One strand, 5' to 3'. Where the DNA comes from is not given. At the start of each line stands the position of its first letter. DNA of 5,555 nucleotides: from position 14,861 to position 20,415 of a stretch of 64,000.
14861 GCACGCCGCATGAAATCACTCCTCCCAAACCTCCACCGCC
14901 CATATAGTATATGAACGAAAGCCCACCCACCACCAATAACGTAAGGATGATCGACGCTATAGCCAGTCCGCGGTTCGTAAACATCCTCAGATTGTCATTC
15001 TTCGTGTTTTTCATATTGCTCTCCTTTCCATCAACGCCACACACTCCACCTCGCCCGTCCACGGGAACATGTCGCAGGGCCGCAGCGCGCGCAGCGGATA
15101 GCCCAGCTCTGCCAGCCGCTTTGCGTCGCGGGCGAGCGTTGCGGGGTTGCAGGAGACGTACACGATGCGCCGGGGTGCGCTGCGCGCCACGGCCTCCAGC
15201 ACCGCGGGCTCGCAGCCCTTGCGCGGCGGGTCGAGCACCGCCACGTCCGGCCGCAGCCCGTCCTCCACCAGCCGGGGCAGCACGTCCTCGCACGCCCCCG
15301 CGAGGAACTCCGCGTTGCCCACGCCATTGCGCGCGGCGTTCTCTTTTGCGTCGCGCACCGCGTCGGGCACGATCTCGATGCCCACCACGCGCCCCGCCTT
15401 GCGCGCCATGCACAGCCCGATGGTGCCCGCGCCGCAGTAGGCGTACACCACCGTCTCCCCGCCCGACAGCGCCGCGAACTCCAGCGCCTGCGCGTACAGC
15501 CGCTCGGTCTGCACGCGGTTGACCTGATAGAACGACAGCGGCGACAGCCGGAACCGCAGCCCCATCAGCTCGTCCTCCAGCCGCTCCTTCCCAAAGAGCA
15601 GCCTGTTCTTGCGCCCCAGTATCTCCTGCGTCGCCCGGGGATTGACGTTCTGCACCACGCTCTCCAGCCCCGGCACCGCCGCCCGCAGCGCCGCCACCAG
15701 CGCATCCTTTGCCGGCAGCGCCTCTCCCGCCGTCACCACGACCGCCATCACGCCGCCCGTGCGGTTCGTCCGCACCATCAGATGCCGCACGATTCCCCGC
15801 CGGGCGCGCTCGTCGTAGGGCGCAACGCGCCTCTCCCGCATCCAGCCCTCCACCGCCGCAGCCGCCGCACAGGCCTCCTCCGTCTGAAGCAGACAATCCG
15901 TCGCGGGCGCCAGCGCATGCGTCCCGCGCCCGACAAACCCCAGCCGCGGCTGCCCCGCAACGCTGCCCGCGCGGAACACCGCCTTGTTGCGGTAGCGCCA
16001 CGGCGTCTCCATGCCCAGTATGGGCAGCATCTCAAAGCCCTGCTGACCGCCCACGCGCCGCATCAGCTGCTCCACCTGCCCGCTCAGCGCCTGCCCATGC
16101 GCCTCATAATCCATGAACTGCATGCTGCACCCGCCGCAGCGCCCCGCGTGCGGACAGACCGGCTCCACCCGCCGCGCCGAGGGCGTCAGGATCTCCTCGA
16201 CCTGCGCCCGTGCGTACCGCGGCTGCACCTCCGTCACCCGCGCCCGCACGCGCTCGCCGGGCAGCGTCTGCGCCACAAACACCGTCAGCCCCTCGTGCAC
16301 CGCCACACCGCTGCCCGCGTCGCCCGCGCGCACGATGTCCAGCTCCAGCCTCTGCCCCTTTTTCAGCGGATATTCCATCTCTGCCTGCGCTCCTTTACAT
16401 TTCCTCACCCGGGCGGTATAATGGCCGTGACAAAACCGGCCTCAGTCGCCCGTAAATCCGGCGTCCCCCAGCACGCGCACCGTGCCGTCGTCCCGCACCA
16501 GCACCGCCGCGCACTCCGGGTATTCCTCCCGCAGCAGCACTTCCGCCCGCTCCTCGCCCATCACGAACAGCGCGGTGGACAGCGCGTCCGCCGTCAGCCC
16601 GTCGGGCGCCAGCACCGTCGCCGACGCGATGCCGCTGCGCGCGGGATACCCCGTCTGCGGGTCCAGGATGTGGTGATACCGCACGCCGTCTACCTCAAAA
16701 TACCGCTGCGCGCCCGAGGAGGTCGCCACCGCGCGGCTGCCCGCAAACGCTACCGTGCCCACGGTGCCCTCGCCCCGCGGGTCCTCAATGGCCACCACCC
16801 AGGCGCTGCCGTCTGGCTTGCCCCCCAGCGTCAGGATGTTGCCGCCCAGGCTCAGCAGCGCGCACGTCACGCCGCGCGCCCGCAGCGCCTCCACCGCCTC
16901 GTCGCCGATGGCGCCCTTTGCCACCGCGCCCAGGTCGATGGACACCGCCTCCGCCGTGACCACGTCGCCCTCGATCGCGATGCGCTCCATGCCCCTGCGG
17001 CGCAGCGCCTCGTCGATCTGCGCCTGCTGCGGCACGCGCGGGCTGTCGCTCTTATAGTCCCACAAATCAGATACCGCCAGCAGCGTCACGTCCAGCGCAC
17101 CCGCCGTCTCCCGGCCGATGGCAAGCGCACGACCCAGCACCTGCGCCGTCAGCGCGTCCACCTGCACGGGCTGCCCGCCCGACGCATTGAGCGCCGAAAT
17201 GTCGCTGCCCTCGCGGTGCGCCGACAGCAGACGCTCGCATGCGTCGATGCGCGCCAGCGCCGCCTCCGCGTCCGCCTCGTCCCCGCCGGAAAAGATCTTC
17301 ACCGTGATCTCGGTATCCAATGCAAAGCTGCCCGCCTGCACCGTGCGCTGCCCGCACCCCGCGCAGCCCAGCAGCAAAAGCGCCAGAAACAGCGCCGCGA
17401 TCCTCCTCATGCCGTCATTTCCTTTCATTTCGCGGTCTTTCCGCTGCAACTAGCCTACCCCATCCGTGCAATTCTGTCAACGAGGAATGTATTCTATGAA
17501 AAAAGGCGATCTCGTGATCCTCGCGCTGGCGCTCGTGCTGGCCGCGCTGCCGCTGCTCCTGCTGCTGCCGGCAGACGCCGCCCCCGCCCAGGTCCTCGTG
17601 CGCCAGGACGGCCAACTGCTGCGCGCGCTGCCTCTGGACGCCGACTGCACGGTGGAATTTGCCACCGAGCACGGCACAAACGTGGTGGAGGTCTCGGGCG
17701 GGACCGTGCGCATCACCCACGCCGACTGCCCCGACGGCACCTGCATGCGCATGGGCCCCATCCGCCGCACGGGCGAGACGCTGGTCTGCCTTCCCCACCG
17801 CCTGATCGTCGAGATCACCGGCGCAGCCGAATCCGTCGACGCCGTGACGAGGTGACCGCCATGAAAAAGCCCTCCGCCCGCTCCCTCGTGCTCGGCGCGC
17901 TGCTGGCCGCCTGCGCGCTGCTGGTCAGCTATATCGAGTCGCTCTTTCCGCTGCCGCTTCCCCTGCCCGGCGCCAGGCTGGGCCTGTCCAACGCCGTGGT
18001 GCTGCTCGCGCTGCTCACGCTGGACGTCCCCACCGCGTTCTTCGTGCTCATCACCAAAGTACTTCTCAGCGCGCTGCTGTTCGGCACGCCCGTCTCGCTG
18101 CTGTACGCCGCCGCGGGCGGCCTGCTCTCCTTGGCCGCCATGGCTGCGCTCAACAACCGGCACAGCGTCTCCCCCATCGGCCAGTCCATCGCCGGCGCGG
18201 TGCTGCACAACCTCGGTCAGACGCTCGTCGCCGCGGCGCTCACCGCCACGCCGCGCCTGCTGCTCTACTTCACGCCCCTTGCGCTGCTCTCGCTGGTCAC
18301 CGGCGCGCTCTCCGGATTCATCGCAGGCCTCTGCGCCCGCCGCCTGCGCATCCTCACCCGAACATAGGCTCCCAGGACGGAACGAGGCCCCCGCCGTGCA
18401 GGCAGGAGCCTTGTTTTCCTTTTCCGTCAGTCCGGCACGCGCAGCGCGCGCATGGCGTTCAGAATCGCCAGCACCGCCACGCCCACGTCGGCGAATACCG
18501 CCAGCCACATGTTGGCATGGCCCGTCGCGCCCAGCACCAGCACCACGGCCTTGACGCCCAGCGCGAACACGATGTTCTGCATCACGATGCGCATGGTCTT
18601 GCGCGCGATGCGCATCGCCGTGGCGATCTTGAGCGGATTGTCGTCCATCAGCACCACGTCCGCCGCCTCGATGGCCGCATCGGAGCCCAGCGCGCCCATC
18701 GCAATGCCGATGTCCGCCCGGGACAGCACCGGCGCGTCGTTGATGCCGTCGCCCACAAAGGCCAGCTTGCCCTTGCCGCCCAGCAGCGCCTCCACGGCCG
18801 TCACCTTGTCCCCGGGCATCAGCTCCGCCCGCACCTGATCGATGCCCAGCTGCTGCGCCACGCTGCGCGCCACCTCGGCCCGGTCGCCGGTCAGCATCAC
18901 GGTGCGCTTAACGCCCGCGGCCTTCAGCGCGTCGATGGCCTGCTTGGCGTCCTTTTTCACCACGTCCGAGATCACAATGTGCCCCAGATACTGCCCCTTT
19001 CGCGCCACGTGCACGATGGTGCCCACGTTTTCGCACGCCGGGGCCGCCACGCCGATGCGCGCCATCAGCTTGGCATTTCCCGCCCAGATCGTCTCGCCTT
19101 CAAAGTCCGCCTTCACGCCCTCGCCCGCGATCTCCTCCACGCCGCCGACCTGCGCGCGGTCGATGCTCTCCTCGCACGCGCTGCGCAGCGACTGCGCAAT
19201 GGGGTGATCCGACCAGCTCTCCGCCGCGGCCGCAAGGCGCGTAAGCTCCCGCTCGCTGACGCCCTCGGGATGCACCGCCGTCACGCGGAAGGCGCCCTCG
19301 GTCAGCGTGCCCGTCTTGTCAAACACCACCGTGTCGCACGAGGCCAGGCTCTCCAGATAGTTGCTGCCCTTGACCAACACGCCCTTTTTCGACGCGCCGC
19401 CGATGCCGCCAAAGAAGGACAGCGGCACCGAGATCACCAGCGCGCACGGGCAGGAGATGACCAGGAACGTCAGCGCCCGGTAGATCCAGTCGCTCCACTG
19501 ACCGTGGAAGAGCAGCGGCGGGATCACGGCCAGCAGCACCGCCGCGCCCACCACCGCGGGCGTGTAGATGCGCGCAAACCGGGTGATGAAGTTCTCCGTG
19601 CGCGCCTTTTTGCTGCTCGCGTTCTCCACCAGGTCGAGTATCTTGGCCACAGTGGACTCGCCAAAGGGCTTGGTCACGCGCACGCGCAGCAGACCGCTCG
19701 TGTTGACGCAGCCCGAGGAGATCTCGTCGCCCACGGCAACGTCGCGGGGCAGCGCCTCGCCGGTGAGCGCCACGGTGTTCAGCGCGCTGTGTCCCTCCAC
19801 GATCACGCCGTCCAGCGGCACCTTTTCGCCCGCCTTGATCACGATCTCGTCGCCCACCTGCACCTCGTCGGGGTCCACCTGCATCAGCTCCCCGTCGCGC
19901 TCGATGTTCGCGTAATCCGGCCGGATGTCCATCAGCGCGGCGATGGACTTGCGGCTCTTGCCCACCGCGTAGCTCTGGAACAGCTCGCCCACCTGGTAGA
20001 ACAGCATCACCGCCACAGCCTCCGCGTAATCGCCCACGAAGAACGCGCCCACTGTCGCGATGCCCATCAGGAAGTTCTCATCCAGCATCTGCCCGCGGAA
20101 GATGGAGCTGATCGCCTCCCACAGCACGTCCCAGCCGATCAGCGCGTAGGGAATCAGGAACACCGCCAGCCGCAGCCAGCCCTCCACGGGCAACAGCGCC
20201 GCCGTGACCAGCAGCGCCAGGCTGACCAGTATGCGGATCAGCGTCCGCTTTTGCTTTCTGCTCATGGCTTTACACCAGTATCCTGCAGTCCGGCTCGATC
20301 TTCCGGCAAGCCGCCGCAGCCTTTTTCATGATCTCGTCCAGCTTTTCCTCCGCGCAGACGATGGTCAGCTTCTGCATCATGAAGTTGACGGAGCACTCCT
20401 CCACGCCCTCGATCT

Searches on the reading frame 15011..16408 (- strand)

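Call 68: search_protein_families(library=pfam, proteins=[window:15011-16408:-], max_evalue=0.00001)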
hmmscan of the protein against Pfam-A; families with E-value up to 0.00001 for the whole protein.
window:15011-16408:- (465 aa): 5 families
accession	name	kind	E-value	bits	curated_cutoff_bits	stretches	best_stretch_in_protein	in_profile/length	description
PF05958.17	tRNA_U5-meth_tr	-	1e-16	61.4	23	1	267-462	149-356/357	tRNA (Uracil-5-)-methyltransferase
PF01938.26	TRAM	-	3.5e-10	40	21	1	15-70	2-60/61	TRAM domain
PF13847.12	Methyltransf_31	-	3.8e-10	40.1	27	1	318-392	5-80/145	Methyltransferase domain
PF13649.12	Methyltransf_25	-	1.4e-06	29.3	27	1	325-377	6-58/97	Methyltransferase domain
PF02475.24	TRM5-TYW2_MTfase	-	7.6e-06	26.4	28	0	283-376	7-99/164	TRM5/TYW2 methyltransferase domain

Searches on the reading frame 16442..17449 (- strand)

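Call 69: search_protein_families(library=pfam, proteins=[window:16442-17449:-], max_evalue=0.00001)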
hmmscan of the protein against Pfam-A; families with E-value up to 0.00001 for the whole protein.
window:16442-17449:- (335 aa): 1 family
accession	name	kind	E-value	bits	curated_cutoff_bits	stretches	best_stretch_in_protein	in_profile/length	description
PF02424.20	ApbE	-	1e-81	274.9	25.6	1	44-316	1-265/266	ApbE family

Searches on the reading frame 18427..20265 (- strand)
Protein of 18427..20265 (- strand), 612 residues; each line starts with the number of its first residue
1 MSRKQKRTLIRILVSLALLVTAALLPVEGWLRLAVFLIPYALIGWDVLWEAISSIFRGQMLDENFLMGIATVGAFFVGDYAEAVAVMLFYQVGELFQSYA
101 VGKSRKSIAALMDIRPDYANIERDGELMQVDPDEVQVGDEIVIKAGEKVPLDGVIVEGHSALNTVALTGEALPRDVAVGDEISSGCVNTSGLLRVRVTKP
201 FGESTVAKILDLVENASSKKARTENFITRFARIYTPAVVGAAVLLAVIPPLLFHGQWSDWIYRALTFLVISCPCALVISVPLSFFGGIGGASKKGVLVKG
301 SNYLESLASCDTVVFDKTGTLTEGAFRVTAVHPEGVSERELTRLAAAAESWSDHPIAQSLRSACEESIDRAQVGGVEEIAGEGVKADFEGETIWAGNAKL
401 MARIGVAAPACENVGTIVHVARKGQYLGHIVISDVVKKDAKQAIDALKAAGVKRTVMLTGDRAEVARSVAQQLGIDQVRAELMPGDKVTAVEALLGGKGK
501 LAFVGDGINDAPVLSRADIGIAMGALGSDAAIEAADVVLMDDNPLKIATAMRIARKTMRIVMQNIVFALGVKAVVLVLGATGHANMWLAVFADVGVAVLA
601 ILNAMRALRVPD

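Call 69: search_protein_families(library=pfam, proteins=[window:18427-20265:-], max_evalue=0.00001)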
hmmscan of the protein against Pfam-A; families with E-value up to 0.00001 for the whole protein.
window:18427-20265:- (612 aa): 2 families
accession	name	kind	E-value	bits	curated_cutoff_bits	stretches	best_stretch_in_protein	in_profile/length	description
PF00122.25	E1-E2_ATPase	-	2.6e-48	164.4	28.1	1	115-294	3-181/181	E1-E2 ATPase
PF00702.32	Hydrolase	-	1.7e-30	107.3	26.4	1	311-518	2-191/191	haloacid dehalogenase-like hydrolase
